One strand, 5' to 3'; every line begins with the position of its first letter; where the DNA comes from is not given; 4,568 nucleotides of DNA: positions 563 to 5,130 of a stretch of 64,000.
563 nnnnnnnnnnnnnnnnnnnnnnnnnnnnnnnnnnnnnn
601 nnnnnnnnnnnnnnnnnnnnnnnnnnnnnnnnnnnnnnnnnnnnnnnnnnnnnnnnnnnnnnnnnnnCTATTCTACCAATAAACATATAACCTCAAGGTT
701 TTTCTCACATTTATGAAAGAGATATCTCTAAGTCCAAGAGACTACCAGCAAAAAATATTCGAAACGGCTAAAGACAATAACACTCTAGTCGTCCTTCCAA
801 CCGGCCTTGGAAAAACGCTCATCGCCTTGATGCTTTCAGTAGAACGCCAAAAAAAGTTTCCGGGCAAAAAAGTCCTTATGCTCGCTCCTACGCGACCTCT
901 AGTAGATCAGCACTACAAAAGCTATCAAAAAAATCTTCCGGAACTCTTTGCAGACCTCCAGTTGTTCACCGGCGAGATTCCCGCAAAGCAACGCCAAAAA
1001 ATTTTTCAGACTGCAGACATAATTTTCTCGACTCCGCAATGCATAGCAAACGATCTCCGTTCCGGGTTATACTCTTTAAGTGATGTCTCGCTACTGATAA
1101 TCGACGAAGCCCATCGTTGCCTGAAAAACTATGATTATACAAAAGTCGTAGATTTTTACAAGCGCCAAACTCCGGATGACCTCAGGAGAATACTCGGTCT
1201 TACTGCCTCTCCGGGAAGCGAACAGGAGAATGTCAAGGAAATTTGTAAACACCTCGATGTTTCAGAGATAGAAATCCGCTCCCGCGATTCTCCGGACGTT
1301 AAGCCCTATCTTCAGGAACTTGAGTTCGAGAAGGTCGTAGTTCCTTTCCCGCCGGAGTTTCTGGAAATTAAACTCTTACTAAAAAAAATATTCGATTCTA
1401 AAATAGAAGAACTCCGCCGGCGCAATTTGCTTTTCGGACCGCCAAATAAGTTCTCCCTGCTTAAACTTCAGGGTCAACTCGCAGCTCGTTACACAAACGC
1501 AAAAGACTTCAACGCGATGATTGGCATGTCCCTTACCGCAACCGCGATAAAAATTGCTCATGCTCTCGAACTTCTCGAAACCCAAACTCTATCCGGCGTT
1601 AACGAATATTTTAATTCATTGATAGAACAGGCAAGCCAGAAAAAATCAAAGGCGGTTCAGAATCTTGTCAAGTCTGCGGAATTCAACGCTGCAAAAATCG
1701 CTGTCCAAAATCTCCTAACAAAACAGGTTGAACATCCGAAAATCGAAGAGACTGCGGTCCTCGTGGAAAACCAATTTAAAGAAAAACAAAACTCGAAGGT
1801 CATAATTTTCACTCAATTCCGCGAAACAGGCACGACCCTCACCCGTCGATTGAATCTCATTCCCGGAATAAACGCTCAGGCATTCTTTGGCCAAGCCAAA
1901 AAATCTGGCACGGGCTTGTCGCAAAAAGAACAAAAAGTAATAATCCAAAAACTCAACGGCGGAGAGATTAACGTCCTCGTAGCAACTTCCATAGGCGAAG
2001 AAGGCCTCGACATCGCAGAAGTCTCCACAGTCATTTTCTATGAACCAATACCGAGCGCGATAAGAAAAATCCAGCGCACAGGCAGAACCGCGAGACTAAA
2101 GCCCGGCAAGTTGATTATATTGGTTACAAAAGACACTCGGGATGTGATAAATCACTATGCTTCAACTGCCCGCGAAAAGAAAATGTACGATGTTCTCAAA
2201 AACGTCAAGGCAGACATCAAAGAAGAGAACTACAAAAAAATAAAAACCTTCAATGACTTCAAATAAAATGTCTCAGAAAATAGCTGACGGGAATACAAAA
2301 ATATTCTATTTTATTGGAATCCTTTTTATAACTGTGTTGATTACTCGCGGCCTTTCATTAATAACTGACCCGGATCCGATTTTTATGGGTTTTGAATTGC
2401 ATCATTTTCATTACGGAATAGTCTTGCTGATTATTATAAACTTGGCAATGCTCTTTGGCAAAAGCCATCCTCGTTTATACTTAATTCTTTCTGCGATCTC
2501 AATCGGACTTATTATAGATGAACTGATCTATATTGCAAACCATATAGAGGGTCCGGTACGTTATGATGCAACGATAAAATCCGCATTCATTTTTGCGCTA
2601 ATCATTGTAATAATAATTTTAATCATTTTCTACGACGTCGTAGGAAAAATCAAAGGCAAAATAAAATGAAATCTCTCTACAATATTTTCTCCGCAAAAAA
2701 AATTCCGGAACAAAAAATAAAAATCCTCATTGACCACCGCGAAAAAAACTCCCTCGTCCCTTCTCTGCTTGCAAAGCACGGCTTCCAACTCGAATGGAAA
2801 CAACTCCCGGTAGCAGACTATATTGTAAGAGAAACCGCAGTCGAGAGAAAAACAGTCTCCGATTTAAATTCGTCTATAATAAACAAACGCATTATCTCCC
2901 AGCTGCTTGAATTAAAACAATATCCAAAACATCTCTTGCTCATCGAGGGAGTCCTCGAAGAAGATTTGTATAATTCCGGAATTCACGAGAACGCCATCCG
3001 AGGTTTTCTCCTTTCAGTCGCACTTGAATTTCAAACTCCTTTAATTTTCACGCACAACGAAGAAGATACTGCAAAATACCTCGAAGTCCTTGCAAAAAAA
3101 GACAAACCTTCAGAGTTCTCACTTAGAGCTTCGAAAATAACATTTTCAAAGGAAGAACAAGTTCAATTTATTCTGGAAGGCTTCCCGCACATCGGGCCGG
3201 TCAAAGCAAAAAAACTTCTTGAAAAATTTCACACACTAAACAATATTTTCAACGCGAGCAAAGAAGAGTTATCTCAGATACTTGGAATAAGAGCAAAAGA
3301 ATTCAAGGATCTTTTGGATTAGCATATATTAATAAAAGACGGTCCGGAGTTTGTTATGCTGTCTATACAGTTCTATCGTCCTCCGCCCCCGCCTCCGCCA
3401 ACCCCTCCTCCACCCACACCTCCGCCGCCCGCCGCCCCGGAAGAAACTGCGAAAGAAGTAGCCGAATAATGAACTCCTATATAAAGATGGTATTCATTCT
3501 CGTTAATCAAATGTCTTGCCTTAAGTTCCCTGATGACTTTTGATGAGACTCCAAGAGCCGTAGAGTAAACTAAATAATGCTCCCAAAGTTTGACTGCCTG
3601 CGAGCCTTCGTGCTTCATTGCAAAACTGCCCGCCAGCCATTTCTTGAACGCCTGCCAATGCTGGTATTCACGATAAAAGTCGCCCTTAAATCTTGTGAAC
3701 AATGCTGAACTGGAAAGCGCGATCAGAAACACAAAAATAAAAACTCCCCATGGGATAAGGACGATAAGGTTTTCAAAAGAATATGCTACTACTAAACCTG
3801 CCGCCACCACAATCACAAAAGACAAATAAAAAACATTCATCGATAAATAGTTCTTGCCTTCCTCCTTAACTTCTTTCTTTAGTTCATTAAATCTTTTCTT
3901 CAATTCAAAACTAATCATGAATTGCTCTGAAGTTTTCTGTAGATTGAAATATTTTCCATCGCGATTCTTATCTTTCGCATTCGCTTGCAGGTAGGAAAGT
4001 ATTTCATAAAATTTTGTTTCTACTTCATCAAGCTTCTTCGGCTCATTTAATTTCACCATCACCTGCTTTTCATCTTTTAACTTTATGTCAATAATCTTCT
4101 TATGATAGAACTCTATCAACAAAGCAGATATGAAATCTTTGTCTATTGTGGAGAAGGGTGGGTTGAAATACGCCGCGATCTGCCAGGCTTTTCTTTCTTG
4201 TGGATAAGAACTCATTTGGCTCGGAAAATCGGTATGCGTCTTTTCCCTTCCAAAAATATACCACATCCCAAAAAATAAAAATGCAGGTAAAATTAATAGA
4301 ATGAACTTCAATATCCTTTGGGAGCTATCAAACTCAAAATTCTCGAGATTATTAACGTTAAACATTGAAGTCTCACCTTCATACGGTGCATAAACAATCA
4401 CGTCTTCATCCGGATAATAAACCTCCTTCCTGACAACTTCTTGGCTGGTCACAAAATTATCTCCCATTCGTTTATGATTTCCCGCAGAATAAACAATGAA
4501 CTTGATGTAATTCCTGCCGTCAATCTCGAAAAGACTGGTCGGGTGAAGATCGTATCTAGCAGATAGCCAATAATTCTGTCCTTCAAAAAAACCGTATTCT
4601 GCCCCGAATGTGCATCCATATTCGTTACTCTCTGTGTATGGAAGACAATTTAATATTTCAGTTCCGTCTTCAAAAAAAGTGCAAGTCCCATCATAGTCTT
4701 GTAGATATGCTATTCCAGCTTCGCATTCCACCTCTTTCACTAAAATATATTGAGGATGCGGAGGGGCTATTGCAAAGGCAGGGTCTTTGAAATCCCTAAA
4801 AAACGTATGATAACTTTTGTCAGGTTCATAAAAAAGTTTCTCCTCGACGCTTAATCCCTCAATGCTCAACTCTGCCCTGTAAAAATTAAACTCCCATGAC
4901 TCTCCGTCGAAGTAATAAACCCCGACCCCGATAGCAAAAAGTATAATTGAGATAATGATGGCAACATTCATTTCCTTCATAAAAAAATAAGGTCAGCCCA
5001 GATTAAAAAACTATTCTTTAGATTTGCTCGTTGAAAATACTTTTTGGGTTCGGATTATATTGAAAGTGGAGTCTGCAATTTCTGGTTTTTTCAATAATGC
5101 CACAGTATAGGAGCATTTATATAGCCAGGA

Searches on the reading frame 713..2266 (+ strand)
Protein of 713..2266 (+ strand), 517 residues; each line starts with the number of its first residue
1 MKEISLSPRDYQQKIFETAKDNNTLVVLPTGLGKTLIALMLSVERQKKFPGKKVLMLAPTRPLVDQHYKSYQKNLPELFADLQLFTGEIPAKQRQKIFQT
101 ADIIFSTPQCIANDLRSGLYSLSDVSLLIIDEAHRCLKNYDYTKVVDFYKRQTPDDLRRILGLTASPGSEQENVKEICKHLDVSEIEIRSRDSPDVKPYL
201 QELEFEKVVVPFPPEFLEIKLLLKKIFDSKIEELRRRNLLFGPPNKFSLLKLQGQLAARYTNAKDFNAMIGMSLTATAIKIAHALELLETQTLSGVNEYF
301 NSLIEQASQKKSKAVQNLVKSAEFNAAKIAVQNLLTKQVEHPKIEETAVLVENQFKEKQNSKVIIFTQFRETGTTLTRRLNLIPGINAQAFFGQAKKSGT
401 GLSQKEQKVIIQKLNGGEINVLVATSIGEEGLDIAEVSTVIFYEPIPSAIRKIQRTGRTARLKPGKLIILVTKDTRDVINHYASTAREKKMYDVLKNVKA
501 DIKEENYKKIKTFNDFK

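Call 7: search_protein_families(library=pfam, max_evalue=0.001, proteins=[window:713-2263:+])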
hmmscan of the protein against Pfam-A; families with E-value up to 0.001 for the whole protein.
window:713-2263:+ (517 aa): 7 families
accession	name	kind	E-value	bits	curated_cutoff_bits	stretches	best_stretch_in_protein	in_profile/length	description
PF00270.35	DEAD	-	5.2e-28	98.3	26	1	10-173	2-166/167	DEAD/DEAH box helicase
PF04851.21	ResIII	-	2.1e-23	83.5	22.5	1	6-167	2-162/164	Type III restriction enzyme, res subunit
PF00271.37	Helicase_C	-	7.1e-23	81.4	23.5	1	353-462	8-109/110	Helicase conserved C-terminal domain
PF21210.2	RNA_helicase_helical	-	6.3e-10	39.6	27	1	246-324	26-103/108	Putative ATP-dependent RNA helicase, helical bundle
PF13086.12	AAA_11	-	3.9e-05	24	27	0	89-137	181-226/257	AAA domain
PF09848.15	SLFN-g3_helicase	-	0.00018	21.3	24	1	31-144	11-94/354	Schlafen group 3, DNA/RNA helicase domain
PF22590.2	Cas3-like_C_2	-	0.00023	21.9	27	0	414-461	59-103/106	CRISPR-associated nuclease/helicase Cas3, C-terminal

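Call 67: find_encoding_contigs(protein=window:713-2266:+, flank=10000, max_places=2)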
Protein window:713-2266:+ (517 aa): 1 contig read that carries it; 1 place shown.
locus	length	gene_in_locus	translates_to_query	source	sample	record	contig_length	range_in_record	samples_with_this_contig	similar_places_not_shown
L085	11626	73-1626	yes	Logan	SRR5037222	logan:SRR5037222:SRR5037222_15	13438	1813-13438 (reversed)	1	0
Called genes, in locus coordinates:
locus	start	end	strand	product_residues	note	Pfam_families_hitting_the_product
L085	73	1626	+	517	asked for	PF00270:DEAD, PF04851:ResIII, PF21210:RNA_helicase_helical, PF00271:Helicase_C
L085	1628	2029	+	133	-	-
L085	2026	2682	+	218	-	PF02732:ERCC4, PF12826:HHH_2 (weak), PF14520:HHH_5 (weak)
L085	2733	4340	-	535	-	PF20990:DUF2207_C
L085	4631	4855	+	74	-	PF23477:zf_Tbcl_2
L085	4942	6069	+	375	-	-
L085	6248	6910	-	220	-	PF13623:SurA_N_2 (weak), PF13624:SurA_N_3 (weak)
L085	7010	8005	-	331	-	PF01384:PHO4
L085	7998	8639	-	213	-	PF01865:PhoU_div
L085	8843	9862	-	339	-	PF00579:tRNA-synt_1b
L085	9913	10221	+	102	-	-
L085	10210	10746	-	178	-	PF18936:DUF5684 (faint)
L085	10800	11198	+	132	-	PF01155:HypA (faint)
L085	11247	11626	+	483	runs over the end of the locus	PF00206:Lyase_1, PF10397:ADSL_C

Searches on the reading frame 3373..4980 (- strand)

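Call 7: search_protein_families(library=pfam, max_evalue=0.001, proteins=[window:3373-4980:-])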
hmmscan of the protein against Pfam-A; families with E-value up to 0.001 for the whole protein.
window:3373-4980:- (535 aa): 1 family
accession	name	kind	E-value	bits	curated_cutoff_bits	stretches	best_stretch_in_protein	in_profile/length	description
PF20990.2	DUF2207_C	-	9.1e-24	84.9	33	1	278-486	25-247/247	Predicted membrane protein (DUF2207) C-terminal domain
